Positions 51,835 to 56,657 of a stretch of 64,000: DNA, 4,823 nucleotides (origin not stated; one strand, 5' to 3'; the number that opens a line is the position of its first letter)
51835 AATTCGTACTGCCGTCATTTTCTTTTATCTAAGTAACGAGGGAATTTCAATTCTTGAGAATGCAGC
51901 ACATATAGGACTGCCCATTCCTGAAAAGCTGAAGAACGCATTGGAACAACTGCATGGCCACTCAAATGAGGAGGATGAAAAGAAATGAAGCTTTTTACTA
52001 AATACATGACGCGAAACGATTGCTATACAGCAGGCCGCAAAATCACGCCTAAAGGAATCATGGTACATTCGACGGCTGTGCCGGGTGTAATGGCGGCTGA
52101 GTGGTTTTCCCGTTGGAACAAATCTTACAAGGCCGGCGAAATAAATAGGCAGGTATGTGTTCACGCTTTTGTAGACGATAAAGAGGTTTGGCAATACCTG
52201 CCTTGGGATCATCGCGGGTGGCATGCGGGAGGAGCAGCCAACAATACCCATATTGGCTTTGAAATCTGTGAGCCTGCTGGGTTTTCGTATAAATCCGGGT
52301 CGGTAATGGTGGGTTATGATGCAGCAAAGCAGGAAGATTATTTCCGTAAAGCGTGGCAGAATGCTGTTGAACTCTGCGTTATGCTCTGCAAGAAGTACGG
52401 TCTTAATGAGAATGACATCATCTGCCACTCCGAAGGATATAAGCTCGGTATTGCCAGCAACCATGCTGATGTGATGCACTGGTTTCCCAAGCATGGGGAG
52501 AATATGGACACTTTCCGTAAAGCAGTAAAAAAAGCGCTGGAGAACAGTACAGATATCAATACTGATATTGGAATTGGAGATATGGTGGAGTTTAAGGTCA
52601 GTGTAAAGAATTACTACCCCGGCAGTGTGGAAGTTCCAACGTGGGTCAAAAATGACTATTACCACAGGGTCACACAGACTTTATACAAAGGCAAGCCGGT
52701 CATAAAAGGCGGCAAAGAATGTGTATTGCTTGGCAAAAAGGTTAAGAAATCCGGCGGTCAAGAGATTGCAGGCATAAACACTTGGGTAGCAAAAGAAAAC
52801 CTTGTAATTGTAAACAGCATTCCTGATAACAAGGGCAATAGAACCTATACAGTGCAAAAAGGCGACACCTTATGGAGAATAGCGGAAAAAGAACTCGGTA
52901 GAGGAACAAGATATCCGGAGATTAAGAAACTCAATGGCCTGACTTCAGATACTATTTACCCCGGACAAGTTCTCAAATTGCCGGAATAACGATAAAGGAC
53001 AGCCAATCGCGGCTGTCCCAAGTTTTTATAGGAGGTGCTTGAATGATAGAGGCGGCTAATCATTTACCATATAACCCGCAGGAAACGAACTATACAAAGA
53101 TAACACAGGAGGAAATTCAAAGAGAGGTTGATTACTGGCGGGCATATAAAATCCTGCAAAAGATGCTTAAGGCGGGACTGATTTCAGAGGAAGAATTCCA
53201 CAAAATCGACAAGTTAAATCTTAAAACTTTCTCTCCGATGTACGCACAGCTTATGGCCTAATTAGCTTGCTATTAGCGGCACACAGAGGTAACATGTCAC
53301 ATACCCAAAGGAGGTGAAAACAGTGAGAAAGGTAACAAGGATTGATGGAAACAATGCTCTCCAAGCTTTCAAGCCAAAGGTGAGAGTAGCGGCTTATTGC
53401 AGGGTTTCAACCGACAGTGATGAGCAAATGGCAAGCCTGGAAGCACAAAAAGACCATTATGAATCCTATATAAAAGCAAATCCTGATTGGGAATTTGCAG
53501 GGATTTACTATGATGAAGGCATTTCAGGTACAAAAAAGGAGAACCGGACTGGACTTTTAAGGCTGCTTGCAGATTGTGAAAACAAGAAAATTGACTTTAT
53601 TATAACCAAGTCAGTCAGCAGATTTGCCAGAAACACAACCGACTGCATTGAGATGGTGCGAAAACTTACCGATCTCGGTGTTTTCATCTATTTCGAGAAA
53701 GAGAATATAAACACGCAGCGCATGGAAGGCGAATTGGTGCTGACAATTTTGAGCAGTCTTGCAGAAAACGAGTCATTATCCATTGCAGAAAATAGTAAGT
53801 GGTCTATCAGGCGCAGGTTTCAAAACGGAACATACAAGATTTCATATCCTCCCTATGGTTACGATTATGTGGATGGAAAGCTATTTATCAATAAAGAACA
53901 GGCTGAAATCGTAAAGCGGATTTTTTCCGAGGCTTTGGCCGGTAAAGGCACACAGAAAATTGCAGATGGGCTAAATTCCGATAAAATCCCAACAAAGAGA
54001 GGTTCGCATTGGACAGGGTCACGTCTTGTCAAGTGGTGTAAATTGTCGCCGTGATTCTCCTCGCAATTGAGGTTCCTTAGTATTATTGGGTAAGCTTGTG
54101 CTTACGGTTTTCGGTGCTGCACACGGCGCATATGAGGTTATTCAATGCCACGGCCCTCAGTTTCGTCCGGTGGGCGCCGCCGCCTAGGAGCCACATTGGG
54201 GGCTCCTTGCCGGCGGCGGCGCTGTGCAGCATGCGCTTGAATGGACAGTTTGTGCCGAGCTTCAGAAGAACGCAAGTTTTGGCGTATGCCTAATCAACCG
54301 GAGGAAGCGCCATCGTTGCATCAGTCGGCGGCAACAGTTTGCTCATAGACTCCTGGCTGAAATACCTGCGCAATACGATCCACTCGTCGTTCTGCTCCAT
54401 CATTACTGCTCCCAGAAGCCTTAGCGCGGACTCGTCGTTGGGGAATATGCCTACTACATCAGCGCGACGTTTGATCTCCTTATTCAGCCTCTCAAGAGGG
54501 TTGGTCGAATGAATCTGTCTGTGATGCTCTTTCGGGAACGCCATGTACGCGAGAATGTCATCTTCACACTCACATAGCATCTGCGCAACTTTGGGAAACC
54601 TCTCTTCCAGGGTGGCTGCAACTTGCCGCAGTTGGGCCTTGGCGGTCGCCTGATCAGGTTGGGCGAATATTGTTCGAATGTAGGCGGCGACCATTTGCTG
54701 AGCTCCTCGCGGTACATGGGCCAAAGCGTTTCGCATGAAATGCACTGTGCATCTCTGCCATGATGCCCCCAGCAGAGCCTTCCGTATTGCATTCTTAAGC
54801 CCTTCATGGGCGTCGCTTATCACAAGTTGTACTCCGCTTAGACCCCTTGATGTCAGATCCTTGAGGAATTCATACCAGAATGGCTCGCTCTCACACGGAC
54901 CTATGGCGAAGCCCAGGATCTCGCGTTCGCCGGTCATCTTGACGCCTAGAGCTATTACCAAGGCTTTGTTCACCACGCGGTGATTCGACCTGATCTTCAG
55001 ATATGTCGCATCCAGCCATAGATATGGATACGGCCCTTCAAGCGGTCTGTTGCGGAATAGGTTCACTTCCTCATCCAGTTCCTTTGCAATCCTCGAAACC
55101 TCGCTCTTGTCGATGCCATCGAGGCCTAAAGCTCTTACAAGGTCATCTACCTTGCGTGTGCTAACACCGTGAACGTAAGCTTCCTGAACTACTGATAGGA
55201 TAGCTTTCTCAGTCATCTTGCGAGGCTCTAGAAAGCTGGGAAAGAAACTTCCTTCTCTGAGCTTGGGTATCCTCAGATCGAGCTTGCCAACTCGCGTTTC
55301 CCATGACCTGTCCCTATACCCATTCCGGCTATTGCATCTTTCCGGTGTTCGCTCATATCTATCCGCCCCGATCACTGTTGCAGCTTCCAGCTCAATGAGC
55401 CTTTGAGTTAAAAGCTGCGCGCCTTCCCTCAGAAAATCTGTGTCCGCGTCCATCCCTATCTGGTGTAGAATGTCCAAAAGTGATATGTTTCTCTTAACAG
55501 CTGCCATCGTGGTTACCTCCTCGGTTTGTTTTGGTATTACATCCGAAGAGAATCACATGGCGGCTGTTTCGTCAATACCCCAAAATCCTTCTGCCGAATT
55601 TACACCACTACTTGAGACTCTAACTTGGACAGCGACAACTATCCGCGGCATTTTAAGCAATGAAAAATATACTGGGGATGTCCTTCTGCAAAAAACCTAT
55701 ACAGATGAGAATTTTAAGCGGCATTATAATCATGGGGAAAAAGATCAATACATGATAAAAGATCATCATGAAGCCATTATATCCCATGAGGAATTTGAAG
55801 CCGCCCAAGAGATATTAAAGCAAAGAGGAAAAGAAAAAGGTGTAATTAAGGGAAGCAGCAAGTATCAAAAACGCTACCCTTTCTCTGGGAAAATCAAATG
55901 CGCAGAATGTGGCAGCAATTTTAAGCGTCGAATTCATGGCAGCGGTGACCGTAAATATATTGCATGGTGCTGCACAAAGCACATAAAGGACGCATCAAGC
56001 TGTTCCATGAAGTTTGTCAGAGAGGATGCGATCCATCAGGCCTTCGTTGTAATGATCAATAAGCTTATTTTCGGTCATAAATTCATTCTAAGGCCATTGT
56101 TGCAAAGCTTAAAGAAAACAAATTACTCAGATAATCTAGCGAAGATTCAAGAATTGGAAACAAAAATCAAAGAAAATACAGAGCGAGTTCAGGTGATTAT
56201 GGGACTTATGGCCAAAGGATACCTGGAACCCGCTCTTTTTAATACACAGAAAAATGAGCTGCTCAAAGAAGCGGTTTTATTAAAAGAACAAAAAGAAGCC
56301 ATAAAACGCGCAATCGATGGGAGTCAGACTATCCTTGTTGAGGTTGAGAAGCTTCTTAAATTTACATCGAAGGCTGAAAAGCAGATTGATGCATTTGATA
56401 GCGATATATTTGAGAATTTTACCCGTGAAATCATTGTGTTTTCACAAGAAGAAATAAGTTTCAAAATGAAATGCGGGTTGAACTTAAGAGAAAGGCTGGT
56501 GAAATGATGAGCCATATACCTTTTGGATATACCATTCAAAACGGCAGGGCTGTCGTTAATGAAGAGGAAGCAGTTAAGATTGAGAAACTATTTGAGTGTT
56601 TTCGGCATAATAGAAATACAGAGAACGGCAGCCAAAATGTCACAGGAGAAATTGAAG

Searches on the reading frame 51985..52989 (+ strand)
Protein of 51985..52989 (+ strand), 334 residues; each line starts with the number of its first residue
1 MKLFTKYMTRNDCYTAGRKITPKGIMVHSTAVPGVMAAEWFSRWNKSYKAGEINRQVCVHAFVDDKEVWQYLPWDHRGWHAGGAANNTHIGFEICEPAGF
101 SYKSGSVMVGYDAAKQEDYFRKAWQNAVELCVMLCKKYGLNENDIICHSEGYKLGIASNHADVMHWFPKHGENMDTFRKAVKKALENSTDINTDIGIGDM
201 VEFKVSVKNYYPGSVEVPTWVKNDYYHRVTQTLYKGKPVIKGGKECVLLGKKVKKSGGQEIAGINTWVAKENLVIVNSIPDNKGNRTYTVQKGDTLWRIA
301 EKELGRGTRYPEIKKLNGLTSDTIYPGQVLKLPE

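Call 43: search_protein_families(library=pfam, proteins=[window:51985-52989:+], max_evalue=0.001)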
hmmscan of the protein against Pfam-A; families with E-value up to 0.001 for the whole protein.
window:51985-52989:+ (334 aa): 2 families
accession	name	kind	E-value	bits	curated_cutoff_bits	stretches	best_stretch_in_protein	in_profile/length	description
PF01510.30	Amidase_2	-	2e-20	73.9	26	1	21-150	4-121/131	N-acetylmuramoyl-L-alanine amidase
PF01476.26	LysM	-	5.1e-16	58.8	20.9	1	288-333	1-43/43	LysM domain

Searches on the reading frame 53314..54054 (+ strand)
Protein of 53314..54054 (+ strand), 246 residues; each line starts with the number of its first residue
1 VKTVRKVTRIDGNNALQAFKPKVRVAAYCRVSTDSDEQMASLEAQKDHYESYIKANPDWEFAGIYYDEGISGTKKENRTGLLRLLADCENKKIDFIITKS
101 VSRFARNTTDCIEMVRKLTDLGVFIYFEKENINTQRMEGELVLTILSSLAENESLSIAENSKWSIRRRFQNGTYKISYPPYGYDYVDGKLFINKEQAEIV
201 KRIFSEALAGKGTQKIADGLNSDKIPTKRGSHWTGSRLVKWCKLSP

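Call 43: search_protein_families(library=pfam, proteins=[window:53314-54054:+], max_evalue=0.001)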
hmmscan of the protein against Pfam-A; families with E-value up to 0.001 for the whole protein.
window:53314-54054:+ (246 aa): 2 families
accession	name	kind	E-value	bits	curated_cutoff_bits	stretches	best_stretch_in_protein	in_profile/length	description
PF00239.26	Resolvase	-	2.1e-35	122.4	23.3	1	25-173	1-144/145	Resolvase, N terminal domain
PF07508.19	Recombinase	-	1.4e-09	38.6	21.1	1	195-241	2-48/102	Recombinase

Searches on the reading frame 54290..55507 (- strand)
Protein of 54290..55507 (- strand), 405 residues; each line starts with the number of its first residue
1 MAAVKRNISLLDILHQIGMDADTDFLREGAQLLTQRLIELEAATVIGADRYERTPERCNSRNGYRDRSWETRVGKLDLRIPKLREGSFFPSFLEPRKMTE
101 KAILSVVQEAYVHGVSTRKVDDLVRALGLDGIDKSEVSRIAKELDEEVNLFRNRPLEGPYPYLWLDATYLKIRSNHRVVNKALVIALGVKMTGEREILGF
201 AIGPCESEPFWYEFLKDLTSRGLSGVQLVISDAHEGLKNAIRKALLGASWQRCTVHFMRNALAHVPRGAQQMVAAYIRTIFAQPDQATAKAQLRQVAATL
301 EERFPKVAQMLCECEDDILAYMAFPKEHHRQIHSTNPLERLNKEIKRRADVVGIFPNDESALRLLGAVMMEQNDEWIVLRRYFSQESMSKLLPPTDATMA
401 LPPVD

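Call 43: search_protein_families(library=pfam, proteins=[window:54290-55507:-], max_evalue=0.001)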
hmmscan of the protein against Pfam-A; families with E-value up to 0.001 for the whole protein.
window:54290-55507:- (405 aa): 2 families
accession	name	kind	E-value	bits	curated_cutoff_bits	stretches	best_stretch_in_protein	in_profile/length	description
PF00872.24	Transposase_mut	-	3.3e-134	448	21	1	10-377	10-377/379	Transposase, Mutator family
PF10551.15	MULE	-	9.1e-09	36.1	27.6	1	163-260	2-99/99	MULE transposase domain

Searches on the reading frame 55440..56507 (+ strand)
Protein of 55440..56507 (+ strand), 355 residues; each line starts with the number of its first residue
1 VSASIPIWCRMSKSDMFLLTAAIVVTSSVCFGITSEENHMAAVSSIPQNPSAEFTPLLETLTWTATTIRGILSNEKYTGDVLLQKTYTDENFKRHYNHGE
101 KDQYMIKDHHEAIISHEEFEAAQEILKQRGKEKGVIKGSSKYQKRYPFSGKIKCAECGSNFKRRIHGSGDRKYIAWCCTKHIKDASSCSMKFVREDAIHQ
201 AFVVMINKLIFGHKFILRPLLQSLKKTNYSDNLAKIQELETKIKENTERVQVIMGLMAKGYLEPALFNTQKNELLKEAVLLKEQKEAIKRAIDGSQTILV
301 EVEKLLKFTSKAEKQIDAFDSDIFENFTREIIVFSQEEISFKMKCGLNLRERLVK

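Call 43: search_protein_families(library=pfam, proteins=[window:55440-56507:+], max_evalue=0.001)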
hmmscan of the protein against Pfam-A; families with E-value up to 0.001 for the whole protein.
window:55440-56507:+ (355 aa): 2 families
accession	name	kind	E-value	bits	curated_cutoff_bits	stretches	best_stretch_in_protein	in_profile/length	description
PF07508.19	Recombinase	-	1.7e-15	57.5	21.1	1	61-129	38-102/102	Recombinase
PF13408.12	Zn_ribbon_recom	-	6e-15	55.8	25.3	1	147-206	1-57/58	Recombinase zinc beta ribbon domain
